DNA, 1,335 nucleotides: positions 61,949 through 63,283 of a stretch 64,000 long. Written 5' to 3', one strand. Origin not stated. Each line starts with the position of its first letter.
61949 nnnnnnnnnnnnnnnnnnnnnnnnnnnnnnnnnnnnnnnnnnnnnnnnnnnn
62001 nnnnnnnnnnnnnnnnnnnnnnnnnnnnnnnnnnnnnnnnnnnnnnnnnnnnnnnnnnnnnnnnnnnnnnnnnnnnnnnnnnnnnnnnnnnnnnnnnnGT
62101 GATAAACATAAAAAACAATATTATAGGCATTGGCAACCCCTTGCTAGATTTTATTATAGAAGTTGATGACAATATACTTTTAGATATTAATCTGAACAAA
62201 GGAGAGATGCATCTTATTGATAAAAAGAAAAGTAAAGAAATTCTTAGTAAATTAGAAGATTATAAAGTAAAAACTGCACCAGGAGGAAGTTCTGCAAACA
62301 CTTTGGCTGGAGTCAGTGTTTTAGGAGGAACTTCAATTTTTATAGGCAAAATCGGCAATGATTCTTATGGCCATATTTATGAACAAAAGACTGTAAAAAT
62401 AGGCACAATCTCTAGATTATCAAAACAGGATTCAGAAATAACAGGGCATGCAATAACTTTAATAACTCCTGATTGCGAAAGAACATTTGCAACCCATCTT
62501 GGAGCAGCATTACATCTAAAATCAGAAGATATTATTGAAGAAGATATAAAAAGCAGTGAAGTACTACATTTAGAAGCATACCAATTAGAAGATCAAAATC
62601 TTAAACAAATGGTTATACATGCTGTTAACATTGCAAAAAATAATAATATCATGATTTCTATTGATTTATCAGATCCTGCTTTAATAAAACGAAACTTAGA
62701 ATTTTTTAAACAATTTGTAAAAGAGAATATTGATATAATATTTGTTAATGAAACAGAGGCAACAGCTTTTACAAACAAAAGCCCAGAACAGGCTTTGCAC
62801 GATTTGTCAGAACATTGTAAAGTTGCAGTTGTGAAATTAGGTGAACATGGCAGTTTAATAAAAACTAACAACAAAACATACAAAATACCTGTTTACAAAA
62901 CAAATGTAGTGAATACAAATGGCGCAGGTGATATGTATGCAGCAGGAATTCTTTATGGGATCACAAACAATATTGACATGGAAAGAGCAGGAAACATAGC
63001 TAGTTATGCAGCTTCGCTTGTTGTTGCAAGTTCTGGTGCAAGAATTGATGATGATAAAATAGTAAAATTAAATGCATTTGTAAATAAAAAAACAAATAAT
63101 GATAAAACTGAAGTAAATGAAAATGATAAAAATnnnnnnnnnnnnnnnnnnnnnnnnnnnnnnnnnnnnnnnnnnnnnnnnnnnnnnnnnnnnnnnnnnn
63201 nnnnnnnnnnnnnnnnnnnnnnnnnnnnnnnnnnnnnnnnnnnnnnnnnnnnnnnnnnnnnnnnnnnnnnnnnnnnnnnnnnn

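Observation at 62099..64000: Adenosine-kinase-like PfkB kinase joined in frame, with no stop codon, to S-adenosylhomocysteine hydrolase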

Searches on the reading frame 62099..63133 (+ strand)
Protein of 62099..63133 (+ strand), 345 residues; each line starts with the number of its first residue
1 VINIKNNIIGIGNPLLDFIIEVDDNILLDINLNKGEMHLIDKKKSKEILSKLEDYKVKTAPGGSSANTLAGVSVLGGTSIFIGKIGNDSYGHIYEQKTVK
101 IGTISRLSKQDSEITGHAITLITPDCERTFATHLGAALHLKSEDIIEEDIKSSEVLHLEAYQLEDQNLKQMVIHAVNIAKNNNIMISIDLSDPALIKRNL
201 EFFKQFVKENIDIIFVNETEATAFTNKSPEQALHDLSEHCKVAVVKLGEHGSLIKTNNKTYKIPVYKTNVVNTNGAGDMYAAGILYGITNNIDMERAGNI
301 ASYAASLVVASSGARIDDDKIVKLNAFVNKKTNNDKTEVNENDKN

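Call 11: search_solved_structures(query=window:62099-63133:+, max_evalue=0.00001, show_alignments=2)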
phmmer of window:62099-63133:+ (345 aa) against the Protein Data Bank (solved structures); distinct sequences matched with E-value up to 0.00001: 57.
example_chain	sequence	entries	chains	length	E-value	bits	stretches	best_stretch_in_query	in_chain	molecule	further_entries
3ubo_A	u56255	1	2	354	4.3e-44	154.2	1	2-315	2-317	adenosine kinase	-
4e3a_A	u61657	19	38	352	2.9e-43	151.5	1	7-315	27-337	sugar kinase protein | Probable sugar kinase protein | sugar kinase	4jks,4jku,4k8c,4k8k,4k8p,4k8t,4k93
2qcv_A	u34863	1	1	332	2.9e-22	82.5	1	61-329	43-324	Putative 5-dehydro-2-deoxygluconokinase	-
1bx4_A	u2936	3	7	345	2.9e-20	76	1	3-315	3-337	PROTEIN (ADENOSINE KINASE) | Adenosine kinase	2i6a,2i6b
4o1l_A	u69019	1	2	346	6e-20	74.9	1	6-315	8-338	Adenosine kinase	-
5kb5_A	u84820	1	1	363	8.6e-20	74.4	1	5-315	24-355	Adenosine kinase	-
5kb6_A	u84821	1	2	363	8.9e-20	74.3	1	5-315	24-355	Adenosine kinase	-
9o7p_A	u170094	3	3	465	9e-20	74.3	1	3-315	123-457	Isoform 2 of Adenosine kinase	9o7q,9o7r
6vwo_A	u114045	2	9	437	1.6e-18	70.3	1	8-230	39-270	Inosine-guanosine kinase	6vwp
1lio_A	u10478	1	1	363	4.5e-18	68.8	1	8-221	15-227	adenosine kinase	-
1lii_A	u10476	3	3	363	5.3e-18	68.5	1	8-221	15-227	adenosine kinase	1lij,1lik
2a9y_A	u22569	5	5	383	4.7e-17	65.4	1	8-221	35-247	adenosine kinase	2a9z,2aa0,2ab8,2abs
1dgm_A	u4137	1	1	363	6e-17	65.1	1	8-220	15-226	ADENOSINE KINASE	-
3h49_A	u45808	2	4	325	1.6e-16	63.7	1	57-315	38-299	Ribokinase | Uncharacterized sugar kinase ydjH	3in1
8rpa_A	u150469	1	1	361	2.7e-16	62.9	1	8-315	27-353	Adenosine kinase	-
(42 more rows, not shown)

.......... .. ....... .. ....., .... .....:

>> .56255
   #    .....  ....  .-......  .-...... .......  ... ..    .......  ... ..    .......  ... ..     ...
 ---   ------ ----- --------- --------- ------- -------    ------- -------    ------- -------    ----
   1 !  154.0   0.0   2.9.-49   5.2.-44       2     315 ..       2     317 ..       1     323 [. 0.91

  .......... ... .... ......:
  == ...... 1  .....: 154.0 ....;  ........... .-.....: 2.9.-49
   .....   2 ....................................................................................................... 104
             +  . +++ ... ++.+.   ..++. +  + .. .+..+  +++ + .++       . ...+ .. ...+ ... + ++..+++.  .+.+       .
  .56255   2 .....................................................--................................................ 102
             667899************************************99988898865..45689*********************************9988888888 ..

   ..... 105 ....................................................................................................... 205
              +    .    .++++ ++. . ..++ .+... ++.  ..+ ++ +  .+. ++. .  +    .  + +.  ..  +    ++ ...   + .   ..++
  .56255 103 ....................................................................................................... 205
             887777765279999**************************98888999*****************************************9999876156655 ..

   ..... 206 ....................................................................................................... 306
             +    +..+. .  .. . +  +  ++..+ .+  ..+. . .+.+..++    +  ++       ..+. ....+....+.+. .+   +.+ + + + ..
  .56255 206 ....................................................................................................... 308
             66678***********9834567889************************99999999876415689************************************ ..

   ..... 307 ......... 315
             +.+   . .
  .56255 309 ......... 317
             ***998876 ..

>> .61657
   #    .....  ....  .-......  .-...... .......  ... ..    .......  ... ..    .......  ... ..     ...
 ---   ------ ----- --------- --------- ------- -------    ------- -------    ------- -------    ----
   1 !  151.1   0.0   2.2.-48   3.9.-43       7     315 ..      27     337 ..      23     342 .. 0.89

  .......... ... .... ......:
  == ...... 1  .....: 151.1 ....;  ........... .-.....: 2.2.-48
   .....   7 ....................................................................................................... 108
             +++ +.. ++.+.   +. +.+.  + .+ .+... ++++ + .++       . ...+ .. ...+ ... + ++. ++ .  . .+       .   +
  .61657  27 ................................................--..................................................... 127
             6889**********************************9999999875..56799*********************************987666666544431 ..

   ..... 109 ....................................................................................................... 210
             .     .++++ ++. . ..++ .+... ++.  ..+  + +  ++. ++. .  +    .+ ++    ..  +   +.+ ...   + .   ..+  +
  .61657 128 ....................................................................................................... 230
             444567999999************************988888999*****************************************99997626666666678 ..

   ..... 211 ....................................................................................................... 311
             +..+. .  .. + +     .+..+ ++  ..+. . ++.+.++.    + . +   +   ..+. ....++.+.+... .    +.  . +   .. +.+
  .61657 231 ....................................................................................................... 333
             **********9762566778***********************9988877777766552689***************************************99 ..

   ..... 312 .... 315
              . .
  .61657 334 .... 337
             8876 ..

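Call 22: find_related_loci(query=A2, collection=genome_contigs, flank=4000)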
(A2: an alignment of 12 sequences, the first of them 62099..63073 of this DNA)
Query A2 (325 aa) in genome_contigs; peptide patterns used: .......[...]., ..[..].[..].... (x = any residue, [..] = any of these).
600 stretches matched a pattern (row limit reached: there are more); 592 encode a relative of the query (tblastn E <= 1e-3); the best 80 are kept; 80 distinct loci.
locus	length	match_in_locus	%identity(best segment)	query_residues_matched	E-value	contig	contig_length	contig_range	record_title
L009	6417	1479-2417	61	5-318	7e-129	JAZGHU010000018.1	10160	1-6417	MAG: Candidatus Woesearchaeota archaeon isolate SCS6bin.8 SCS6bin.8_18, whole genome shotgun sequence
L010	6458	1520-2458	51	4-317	4e-106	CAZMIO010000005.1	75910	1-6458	MAG TPA_asm: uncultured Methanosarcinales archaeon isolate binchicken_co48_311 genome assembly, contig: NODE_351_length_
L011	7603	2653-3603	52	1-316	1e-104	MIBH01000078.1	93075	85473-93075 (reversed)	MAG: Spirochaetes bacterium RBG_13_51_14 RBG_13_scaffold_816, whole genome shotgun sequence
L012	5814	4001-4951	48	1-318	1e-104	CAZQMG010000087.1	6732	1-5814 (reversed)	MAG TPA_asm: uncultured Clostridia bacterium isolate binchicken_co262_90 genome assembly, contig: NODE_13143_length_6732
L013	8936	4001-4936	52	7-317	4e-104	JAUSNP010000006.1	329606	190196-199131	MAG: Candidatus Moraniibacteriota bacterium isolate E19_metabat.bin.91 E19_k141_503813, whole genome shotgun sequence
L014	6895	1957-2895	51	5-318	2e-103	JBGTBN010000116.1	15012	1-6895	MAG: Spirochaetota bacterium isolate JTS-AC98 k141_1437156, whole genome shotgun sequence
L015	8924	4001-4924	54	7-316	1e-102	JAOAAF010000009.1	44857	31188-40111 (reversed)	MAG: Spirochaetes bacterium isolate SKW14 NODE_9_length_44857_cov_4.529253, whole genome shotgun sequence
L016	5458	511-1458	50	3-317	8e-102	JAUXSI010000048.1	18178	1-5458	MAG: Candidatus Moraniibacteriota bacterium isolate C12_metabat.bin.56 C12_k141_618387, whole genome shotgun sequence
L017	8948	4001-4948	50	3-317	7e-102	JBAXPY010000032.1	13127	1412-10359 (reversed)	MAG: Candidatus Moraniibacteriota bacterium isolate ELA543 MAG543_32, whole genome shotgun sequence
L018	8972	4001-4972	49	3-325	2e-101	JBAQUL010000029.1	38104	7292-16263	MAG: Candidatus Moraniibacteriota bacterium isolate MFD12006_ilm_asm_bin13 k127_11584, whole genome shotgun sequence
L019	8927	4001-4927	51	7-316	2e-101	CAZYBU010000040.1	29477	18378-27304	MAG TPA_asm: uncultured Leptospirales bacterium isolate SRP141376_co5_362 genome assembly, contig: NODE_3623_length_2947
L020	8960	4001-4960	49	1-316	3e-101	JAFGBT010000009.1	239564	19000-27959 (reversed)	MAG: Spirochaetes bacterium isolate Zod_Metabat.1046 k87_2530584, whole genome shotgun sequence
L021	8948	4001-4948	51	3-317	7e-101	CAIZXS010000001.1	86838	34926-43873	uncultured bacterium isolate Loc080925-6m_bin-1411 genome assembly, contig: bin-1411:01/26, whole genome shotgun sequenc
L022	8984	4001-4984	50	2-322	2e-99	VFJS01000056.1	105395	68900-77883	MAG: Spirochaetia bacterium isolate Bin_56_1 c_000002109173, whole genome shotgun sequence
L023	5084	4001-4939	49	6-319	6e-99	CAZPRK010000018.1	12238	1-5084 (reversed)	MAG TPA_asm: uncultured Methanosarcinales archaeon isolate SRP200020_co5_145 genome assembly, contig: NODE_8118_length_1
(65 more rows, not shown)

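Call 32: find_related_loci(query=A2, collection=metagenome_contigs, flank=3000)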
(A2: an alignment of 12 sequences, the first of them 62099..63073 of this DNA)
Query A2 (325 aa) in metagenome_contigs; peptide patterns used: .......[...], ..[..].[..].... (x = any residue, [..] = any of these).
600 stretches matched a pattern (row limit reached: there are more); 577 encode a relative of the query (tblastn E <= 1e-3); the best 80 are kept; 80 distinct loci.
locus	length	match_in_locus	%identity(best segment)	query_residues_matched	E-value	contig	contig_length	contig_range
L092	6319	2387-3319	58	5-316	2e-115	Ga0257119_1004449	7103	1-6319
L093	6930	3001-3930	57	7-316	8e-113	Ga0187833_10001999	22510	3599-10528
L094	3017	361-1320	55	7-324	6e-109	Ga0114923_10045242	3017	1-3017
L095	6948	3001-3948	52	3-319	1e-105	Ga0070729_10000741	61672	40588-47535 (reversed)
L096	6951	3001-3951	48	1-318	8e-105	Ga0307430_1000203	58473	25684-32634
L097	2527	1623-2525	52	5-306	3e-108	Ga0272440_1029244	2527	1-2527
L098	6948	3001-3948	50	3-317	2e-103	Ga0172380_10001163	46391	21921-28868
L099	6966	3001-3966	52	1-323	1e-102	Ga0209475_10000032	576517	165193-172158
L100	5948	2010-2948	49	7-317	2e-98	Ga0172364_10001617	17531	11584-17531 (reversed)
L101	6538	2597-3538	49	5-319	4e-98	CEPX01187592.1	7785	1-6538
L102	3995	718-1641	47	7-316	6e-98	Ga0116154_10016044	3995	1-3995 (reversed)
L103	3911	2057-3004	49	3-317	3e-97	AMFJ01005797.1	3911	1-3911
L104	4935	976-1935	46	1-318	4e-92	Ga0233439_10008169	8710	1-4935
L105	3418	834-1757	42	7-315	5e-87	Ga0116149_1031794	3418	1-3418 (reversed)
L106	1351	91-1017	49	7-310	1e-90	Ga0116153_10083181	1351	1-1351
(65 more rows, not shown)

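Call 50: search_solved_structures(query=window:62099-63073:+, max_evalue=1e-19, show_alignments=5)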
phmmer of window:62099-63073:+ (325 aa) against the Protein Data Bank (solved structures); distinct sequences matched with E-value up to 1e-19: 8.
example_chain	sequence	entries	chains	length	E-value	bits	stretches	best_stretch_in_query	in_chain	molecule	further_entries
3ubo_A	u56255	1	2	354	3.8e-44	154.3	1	2-315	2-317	adenosine kinase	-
4e3a_A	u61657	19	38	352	2.5e-43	151.6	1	7-315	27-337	sugar kinase protein | Probable sugar kinase protein | sugar kinase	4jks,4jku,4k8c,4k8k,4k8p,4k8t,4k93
2qcv_A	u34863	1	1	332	6.6e-22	81.3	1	61-312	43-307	Putative 5-dehydro-2-deoxygluconokinase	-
1bx4_A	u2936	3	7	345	2.2e-20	76.3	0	3-315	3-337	PROTEIN (ADENOSINE KINASE) | Adenosine kinase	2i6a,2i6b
4o1l_A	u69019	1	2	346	4.7e-20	75.2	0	6-315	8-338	Adenosine kinase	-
5kb5_A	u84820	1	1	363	6.8e-20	74.7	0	5-315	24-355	Adenosine kinase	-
5kb6_A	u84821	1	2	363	7e-20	74.6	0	5-315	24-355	Adenosine kinase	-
9o7p_A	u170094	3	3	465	7e-20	74.6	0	3-315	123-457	Isoform 2 of Adenosine kinase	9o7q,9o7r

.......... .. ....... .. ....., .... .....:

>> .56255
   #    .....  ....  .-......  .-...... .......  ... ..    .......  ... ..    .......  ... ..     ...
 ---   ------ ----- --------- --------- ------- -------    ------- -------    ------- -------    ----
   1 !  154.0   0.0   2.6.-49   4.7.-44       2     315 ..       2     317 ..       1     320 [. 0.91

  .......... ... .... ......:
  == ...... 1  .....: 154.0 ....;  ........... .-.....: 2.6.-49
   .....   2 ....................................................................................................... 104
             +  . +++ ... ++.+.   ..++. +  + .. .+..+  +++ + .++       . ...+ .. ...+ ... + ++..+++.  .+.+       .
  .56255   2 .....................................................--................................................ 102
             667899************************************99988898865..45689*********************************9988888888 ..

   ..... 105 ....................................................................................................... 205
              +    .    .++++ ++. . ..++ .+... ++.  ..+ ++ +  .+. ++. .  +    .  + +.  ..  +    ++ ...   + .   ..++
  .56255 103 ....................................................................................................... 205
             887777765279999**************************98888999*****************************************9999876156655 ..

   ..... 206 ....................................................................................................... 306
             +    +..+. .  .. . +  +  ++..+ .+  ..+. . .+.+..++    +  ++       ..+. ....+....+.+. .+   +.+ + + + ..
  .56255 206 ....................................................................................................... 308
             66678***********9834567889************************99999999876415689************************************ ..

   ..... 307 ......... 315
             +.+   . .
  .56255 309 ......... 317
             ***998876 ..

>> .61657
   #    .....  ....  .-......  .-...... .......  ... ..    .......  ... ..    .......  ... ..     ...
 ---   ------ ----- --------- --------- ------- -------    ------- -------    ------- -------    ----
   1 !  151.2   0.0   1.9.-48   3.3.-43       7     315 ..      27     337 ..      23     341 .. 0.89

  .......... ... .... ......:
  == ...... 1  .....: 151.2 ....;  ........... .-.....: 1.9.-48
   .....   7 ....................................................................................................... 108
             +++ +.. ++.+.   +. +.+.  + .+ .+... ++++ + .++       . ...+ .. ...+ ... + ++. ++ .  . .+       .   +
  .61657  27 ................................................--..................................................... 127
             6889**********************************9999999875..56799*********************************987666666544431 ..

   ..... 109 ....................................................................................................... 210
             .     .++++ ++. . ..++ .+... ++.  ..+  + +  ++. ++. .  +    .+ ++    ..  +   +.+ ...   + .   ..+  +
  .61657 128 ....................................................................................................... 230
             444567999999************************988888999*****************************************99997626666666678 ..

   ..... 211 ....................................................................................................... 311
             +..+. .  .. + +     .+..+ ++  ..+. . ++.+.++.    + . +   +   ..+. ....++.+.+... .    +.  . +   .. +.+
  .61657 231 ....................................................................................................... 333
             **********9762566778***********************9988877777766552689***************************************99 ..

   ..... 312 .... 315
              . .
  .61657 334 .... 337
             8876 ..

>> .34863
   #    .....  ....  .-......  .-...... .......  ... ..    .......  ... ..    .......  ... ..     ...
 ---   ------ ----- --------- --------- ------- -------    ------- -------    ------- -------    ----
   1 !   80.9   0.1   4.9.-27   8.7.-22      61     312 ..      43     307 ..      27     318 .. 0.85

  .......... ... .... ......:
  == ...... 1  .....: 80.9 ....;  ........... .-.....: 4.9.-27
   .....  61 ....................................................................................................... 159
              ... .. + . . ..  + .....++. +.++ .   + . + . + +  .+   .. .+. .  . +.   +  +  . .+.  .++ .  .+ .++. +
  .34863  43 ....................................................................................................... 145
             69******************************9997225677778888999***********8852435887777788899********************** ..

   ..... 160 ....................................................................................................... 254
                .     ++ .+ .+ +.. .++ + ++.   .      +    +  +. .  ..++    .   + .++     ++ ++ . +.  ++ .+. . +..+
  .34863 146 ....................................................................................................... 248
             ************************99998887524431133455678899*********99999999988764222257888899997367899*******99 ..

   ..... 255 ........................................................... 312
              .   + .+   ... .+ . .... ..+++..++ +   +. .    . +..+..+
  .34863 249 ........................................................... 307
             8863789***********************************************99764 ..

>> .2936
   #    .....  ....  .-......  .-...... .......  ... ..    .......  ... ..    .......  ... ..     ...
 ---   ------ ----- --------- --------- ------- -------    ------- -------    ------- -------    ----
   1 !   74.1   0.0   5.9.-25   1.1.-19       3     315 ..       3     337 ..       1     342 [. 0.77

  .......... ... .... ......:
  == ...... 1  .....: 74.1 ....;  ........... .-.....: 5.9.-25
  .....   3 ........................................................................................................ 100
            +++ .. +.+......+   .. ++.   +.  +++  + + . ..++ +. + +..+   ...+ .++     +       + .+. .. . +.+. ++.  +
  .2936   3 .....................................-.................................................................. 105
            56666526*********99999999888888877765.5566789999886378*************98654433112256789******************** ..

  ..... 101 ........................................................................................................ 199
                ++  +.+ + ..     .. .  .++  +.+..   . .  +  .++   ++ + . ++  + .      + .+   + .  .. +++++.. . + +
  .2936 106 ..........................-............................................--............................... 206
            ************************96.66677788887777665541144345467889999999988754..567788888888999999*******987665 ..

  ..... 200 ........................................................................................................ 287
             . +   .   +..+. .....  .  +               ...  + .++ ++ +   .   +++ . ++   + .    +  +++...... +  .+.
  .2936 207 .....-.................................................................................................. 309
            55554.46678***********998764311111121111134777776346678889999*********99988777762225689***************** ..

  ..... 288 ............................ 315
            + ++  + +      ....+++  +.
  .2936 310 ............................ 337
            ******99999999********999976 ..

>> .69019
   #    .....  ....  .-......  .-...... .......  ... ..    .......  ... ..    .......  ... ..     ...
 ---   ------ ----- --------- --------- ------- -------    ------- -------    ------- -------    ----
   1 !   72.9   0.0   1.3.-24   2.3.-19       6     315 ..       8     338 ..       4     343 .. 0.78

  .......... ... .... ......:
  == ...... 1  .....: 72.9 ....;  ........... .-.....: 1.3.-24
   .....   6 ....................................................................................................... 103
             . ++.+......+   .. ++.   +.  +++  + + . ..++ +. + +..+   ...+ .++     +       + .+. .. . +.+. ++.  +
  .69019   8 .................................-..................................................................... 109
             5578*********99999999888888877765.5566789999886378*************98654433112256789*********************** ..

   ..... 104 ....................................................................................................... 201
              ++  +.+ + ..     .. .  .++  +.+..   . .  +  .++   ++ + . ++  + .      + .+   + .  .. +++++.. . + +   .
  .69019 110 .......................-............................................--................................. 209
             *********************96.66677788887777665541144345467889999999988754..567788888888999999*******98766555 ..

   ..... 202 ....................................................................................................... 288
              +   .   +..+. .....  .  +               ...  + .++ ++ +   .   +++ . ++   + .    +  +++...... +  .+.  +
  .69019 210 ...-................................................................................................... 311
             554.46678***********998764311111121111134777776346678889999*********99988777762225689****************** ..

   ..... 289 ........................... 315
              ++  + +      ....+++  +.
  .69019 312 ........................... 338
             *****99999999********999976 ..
